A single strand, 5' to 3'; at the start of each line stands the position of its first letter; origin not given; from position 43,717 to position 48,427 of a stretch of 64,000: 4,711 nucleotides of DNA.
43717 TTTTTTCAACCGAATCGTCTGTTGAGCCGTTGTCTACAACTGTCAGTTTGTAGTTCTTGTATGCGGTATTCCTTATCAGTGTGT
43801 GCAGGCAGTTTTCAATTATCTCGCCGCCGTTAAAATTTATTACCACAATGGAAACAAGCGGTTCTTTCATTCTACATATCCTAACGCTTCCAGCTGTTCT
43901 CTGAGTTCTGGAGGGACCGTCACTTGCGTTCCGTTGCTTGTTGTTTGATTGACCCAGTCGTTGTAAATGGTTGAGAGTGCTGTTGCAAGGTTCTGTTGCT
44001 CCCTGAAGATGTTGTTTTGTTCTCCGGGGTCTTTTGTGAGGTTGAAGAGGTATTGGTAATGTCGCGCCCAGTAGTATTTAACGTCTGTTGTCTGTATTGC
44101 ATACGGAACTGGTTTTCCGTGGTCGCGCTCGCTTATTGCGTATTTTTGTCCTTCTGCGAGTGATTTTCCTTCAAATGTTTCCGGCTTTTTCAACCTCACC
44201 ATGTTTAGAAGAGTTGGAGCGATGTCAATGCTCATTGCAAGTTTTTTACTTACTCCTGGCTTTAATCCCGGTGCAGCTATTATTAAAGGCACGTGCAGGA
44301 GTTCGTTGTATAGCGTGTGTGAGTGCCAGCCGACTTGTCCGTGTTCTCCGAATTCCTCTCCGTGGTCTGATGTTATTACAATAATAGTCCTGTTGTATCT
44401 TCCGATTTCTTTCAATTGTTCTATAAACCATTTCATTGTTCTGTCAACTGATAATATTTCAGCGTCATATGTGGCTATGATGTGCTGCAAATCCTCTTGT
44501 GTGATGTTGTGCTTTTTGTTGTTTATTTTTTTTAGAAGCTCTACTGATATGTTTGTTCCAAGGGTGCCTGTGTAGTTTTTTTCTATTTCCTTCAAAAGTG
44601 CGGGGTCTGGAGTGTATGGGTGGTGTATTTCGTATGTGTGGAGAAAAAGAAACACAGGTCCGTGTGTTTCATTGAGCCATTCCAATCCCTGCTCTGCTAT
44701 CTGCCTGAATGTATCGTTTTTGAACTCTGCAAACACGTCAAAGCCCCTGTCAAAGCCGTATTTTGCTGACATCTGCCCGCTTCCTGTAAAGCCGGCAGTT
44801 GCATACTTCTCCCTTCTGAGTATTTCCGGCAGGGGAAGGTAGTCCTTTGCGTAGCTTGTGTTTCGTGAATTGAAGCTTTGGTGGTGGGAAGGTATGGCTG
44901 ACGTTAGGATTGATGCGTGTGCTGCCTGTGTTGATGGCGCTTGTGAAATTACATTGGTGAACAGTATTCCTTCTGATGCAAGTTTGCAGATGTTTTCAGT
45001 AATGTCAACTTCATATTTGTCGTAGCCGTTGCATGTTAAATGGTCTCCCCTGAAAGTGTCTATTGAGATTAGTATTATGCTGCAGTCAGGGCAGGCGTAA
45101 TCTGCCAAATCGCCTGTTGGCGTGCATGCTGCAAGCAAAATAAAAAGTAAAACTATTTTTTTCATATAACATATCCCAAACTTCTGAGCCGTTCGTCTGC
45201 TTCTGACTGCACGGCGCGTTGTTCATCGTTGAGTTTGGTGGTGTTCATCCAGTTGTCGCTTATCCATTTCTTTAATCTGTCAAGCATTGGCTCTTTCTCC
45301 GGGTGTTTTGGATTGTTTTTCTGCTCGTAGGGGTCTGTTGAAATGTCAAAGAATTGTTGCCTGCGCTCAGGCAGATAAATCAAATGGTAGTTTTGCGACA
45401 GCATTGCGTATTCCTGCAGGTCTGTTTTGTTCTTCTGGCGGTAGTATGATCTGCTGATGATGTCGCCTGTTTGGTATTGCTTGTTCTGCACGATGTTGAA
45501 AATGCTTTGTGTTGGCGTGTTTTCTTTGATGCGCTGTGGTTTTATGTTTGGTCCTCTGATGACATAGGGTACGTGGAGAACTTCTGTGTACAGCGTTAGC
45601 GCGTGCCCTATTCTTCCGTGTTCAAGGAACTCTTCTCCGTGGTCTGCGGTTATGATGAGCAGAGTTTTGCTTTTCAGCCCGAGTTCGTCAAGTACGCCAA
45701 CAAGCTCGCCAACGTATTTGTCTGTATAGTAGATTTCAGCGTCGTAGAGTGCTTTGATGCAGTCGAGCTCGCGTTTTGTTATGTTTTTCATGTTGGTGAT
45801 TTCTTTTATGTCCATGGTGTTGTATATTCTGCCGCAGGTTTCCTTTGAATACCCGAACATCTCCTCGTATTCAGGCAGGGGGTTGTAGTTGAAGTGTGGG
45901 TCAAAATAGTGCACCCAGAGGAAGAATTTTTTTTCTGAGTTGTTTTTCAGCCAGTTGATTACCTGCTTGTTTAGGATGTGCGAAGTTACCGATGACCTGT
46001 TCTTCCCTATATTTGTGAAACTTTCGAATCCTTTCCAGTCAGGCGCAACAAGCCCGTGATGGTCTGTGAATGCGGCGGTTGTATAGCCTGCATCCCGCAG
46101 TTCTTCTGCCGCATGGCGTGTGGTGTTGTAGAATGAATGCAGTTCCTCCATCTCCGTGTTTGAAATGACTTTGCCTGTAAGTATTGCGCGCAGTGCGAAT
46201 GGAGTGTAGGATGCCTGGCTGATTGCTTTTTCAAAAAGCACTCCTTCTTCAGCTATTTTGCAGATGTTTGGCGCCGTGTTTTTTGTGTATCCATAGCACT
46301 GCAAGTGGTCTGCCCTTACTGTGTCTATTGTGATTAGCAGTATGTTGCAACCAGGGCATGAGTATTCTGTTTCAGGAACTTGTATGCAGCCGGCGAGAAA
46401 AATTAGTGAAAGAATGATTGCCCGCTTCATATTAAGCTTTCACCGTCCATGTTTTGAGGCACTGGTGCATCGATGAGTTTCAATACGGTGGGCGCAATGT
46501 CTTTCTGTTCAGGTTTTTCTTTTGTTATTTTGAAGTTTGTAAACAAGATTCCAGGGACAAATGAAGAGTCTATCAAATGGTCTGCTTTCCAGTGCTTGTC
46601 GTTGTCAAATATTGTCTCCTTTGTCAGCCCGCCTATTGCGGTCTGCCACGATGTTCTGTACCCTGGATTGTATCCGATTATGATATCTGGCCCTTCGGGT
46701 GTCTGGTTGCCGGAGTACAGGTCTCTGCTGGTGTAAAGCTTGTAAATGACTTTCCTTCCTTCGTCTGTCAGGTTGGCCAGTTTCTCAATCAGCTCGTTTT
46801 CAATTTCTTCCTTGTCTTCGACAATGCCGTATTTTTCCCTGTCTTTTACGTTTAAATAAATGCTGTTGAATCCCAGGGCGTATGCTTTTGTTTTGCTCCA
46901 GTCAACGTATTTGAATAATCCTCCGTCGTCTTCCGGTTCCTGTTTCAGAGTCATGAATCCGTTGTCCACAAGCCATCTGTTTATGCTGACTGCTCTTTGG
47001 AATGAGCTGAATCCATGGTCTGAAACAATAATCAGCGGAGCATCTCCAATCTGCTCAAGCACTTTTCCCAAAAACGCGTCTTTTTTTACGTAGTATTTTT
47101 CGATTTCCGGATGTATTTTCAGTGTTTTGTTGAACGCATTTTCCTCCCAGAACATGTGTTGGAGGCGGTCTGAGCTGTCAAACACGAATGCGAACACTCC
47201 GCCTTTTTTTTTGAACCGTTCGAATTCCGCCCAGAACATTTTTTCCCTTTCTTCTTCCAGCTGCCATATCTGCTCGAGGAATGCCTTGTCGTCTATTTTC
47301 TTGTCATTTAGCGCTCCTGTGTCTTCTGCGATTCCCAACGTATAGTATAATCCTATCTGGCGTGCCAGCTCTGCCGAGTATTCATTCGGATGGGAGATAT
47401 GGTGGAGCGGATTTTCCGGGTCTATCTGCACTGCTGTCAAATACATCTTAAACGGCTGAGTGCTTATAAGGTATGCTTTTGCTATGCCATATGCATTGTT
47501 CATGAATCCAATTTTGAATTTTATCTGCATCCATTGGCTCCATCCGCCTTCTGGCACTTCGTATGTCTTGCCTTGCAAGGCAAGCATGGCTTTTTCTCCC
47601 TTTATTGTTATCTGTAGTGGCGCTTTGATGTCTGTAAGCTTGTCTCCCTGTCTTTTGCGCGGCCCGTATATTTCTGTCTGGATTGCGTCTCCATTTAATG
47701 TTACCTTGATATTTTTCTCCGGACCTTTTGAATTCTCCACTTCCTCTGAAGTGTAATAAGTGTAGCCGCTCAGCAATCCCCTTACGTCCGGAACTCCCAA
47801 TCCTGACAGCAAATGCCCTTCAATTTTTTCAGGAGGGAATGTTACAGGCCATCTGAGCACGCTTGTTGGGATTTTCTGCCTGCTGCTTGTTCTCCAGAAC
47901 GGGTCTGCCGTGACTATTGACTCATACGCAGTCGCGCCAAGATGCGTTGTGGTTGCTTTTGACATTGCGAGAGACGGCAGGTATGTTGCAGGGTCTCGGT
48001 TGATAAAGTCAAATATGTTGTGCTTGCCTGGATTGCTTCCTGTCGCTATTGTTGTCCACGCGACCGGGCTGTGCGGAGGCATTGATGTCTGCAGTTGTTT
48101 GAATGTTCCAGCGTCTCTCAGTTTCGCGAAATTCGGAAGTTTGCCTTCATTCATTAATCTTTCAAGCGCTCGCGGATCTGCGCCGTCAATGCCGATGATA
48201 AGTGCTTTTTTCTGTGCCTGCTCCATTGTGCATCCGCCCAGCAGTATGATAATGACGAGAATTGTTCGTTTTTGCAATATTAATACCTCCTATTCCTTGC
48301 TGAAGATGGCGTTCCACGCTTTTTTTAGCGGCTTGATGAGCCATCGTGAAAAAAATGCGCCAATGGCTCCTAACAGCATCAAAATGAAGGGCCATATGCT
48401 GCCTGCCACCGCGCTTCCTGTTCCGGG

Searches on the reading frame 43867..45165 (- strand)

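Call 70: search_protein_families(library=pfam, proteins=[window:43867-45165:-], max_evalue=0.00001)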
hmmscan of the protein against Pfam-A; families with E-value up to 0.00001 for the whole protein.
window:43867-45165:- (432 aa): 3 families
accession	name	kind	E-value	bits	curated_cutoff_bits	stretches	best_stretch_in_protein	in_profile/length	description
PF00884.28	Sulfatase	-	1.1e-41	143.6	25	1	30-321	3-297/301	Sulfatase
PF16347.10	SGSH_C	-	5.8e-12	46.5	29.3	1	278-392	3-137/154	N-sulphoglucosamine sulphohydrolase, C-terminal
PF01663.27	Phosphodiest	-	1.7e-10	41.5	23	0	31-96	2-61/342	Type I phosphodiesterase / nucleotide pyrophosphatase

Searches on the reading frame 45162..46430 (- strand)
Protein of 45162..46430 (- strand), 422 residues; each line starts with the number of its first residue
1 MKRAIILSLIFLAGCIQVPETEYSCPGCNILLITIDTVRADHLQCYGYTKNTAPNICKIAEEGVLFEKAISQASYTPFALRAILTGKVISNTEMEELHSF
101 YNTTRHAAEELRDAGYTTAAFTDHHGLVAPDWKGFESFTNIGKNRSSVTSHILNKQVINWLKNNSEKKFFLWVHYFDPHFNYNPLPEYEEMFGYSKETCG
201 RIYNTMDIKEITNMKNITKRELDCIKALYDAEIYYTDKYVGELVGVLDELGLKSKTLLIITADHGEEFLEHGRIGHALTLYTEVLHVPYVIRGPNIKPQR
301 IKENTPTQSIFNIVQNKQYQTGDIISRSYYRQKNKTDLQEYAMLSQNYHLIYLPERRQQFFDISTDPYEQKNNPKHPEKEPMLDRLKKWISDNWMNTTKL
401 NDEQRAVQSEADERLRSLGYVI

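Call 70: search_protein_families(library=pfam, proteins=[window:45162-46430:-], max_evalue=0.00001)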
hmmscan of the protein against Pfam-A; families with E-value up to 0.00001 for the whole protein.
window:45162-46430:- (422 aa): 2 families
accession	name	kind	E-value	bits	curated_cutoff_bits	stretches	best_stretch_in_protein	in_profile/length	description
PF00884.28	Sulfatase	-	1e-37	130.6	25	1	29-304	2-284/301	Sulfatase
PF01663.27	Phosphodiest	-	1.8e-08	34.8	23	0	233-269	188-224/342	Type I phosphodiesterase / nucleotide pyrophosphatase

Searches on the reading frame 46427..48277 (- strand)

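Call 41: search_protein_families(library=pfam, proteins=[window:46427-48277:-], max_evalue=0.00001)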
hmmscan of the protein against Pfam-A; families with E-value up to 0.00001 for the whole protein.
window:46427-48277:- (616 aa): 1 family
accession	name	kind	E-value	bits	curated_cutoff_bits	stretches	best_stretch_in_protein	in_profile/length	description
PF01663.27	Phosphodiest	-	1.6e-36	127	23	2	26-153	2-119/342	Type I phosphodiesterase / nucleotide pyrophosphatase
